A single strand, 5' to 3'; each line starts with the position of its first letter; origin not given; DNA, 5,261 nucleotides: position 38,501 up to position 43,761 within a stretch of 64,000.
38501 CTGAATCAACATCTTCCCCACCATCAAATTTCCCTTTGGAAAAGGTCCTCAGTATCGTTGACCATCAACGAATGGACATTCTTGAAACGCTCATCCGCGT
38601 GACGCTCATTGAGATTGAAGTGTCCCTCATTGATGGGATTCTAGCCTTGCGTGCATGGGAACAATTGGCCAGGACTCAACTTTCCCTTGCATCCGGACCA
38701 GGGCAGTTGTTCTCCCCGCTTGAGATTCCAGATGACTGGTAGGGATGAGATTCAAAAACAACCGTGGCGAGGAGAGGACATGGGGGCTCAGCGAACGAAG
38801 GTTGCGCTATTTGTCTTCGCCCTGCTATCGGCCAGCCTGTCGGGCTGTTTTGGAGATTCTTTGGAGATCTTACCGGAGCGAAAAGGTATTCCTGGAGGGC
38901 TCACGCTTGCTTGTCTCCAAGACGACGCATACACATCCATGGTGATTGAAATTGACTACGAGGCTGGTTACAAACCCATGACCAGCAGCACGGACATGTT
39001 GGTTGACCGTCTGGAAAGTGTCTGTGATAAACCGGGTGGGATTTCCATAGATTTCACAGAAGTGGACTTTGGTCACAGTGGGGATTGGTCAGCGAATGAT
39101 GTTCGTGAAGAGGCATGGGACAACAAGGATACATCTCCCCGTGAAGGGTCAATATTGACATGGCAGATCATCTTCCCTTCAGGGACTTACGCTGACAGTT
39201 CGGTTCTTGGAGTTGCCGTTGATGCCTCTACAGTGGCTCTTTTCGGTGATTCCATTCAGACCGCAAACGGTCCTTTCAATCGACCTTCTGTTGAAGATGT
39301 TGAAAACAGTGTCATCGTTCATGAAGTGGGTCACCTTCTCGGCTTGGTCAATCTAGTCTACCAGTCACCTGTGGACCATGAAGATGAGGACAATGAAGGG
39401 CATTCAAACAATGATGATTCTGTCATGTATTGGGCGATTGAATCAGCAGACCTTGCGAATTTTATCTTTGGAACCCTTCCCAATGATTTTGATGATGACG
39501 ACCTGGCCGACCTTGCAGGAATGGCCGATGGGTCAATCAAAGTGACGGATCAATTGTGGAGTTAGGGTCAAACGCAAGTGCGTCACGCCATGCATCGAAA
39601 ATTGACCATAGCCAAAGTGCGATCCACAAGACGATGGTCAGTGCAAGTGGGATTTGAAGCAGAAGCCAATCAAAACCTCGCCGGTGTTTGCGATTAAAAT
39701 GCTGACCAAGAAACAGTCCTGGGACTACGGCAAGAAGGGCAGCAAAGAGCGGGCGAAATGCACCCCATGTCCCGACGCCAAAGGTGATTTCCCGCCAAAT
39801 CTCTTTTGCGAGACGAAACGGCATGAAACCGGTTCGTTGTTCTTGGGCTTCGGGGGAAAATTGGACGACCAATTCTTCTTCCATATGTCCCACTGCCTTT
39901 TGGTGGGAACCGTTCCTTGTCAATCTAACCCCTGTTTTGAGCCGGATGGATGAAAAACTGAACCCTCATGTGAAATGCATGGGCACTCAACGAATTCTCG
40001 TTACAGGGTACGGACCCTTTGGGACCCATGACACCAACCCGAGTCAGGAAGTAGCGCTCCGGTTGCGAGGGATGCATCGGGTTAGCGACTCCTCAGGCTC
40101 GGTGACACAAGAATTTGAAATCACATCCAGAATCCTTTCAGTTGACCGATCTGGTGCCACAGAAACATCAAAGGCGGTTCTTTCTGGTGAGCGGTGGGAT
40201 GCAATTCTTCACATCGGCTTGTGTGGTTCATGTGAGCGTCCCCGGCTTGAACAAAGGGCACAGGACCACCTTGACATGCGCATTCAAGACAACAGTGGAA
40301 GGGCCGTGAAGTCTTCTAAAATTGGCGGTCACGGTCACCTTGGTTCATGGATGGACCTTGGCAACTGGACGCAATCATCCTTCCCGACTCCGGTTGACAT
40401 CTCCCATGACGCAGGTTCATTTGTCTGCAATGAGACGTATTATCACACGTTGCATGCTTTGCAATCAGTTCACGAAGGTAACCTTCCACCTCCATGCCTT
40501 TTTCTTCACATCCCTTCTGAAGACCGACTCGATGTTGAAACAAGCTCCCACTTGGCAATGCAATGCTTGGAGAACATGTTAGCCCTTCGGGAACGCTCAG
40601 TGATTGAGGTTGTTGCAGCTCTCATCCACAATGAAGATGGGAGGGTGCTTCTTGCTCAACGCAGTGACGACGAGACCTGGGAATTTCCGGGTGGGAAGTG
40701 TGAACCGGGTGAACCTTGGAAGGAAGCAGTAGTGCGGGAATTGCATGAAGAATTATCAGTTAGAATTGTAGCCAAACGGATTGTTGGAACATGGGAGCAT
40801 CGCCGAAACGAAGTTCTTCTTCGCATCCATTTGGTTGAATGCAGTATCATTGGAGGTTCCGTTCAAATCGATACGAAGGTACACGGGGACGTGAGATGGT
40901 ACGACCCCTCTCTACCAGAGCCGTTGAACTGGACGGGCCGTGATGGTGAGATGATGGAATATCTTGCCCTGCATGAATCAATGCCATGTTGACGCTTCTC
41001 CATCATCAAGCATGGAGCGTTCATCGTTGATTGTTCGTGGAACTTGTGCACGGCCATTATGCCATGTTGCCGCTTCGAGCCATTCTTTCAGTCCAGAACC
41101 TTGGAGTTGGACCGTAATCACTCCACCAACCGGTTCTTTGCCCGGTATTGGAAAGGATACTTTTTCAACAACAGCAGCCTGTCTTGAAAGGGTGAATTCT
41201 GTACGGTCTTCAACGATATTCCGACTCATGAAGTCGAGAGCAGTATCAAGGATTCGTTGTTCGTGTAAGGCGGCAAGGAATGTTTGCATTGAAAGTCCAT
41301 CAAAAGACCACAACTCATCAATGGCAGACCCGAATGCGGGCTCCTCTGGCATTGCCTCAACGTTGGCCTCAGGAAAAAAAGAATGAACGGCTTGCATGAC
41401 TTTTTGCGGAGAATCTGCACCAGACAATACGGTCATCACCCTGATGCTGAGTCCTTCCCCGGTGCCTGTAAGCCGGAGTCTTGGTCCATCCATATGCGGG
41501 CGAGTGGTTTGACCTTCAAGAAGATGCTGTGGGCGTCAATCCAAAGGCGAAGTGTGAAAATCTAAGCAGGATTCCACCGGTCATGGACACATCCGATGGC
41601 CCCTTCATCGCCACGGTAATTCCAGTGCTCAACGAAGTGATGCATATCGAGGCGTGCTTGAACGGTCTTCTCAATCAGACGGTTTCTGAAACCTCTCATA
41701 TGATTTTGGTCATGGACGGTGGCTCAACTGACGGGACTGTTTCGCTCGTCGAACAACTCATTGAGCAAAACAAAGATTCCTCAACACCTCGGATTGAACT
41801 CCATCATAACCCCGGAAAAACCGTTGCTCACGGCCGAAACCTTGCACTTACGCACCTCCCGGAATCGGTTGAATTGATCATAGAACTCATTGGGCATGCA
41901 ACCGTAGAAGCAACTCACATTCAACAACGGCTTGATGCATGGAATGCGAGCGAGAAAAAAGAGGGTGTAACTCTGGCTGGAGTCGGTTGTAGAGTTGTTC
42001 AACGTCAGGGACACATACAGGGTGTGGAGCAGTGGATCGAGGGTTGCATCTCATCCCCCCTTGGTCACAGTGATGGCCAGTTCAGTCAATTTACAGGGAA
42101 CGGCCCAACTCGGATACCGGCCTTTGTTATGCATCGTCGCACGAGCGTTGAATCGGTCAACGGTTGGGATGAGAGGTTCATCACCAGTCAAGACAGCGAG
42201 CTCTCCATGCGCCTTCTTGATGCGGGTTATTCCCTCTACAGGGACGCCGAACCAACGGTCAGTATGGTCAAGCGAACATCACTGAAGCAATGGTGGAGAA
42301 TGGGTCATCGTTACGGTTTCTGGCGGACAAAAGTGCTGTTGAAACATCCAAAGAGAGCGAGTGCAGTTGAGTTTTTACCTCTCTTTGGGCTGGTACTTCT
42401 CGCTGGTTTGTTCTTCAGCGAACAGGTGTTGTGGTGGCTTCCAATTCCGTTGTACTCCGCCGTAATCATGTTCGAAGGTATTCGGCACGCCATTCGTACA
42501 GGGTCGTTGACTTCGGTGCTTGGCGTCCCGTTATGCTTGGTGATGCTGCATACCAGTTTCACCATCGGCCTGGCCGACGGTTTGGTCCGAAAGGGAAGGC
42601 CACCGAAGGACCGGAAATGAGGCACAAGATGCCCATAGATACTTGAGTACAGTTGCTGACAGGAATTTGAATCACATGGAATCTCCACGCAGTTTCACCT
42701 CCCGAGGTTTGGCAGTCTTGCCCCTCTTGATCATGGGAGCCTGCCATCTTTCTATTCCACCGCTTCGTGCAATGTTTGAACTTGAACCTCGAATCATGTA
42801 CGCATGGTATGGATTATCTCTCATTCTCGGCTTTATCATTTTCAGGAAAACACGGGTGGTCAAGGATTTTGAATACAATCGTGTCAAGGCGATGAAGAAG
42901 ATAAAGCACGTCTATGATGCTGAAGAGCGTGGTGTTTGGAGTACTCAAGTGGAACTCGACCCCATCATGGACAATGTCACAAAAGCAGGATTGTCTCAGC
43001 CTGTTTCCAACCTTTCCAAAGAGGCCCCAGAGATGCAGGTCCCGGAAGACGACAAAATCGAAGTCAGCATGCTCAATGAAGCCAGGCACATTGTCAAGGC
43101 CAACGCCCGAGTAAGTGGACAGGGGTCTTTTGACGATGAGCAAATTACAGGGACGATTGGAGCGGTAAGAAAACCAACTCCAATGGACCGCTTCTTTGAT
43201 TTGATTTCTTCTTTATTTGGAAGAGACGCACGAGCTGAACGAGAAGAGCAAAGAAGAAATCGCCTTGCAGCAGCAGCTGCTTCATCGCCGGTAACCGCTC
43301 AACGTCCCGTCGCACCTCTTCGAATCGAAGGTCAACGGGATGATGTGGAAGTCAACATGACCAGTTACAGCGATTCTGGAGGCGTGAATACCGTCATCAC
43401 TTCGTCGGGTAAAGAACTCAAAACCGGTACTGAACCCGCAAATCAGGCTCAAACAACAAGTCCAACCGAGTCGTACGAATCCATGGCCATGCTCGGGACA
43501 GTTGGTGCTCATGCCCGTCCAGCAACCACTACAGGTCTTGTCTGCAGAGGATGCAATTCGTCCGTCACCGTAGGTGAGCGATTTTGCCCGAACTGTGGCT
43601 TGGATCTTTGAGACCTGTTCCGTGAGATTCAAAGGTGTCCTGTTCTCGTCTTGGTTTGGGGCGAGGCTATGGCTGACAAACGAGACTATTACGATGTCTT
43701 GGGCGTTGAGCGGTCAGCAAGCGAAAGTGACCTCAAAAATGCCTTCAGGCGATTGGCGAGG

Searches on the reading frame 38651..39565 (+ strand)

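Call 5: search_protein_families(library=pfam, proteins=[window:38651-39565:+], max_evalue=0.01)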
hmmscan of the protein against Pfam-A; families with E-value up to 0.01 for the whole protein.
window:38651-39565:+ (304 aa): 1 family
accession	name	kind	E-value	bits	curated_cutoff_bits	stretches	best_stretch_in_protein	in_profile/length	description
PF00413.30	Peptidase_M10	-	0.0047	17.3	24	0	219-232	109-122/159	Matrixin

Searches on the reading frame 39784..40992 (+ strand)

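Call 5: search_protein_families(library=pfam, proteins=[window:39784-40992:+], max_evalue=0.01)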
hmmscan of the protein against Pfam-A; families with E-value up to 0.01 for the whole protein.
window:39784-40992:+ (402 aa): 3 families
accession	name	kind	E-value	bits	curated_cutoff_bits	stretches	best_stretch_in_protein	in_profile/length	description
PF01470.22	Peptidase_C15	-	6.1e-17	62.8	22.7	1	70-245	2-169/204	Pyroglutamyl peptidase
PF00293.34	NUDIX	-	1.5e-16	61.1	21.1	1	276-392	5-132/134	NUDIX domain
PF14815.12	NUDIX_4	-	1.5e-09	38.1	35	1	278-376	2-96/113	NUDIX domain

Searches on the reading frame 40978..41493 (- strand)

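Call 5: search_protein_families(library=pfam, proteins=[window:40978-41493:-], max_evalue=0.01)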
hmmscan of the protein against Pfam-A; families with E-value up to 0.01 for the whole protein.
window:40978-41493:- (171 aa): 1 family
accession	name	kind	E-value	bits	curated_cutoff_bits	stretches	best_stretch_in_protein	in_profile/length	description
PF01877.22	RNA_binding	-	0.00046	20.9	26.9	1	17-128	2-116/120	RNA binding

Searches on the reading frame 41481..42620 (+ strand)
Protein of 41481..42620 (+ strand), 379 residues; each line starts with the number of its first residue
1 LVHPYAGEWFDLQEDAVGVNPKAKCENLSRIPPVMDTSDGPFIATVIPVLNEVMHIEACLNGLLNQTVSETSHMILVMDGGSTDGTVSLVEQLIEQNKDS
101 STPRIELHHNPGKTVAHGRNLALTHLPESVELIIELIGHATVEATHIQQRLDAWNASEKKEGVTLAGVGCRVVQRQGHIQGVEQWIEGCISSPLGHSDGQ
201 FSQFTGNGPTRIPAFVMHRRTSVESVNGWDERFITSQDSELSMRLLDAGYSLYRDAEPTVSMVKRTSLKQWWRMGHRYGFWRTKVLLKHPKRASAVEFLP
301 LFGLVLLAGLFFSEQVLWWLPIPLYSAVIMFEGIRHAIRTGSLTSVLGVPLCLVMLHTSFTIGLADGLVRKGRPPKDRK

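Call 5: search_protein_families(library=pfam, proteins=[window:41481-42620:+], max_evalue=0.01)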
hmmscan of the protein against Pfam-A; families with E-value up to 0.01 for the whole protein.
window:41481-42620:+ (379 aa): 4 families
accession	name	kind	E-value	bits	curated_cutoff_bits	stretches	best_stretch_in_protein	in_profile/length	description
PF00535.33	Glycos_transf_2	-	3e-08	34.2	23.3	1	46-125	3-76/168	Glycosyl transferase family 2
PF13632.12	Glyco_trans_2_3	-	5.7e-05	23.5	27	1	214-329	75-187/198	Glycosyl transferase family group 2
PF13641.12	Glyco_tranf_2_3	-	0.00034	21.1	27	1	43-271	3-220/230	Glycosyltransferase like family 2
PF10111.15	Glyco_tranf_2_2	-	0.0096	15.9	27.3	0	46-105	3-62/276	Glycosyltransferase like family 2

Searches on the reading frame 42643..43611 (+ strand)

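Call 5: search_protein_families(library=pfam, proteins=[window:42643-43611:+], max_evalue=0.01)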
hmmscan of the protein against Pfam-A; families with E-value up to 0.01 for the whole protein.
window:42643-43611:+ (322 aa): 2 families
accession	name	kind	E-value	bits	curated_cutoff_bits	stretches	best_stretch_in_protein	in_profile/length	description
PF12773.13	DZR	-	0.0021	18.6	27.3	1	299-319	25-45/45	Double zinc ribbon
PF13240.11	Zn_Ribbon_1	-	0.0021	18.2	25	1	301-319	2-20/23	zinc-ribbon domain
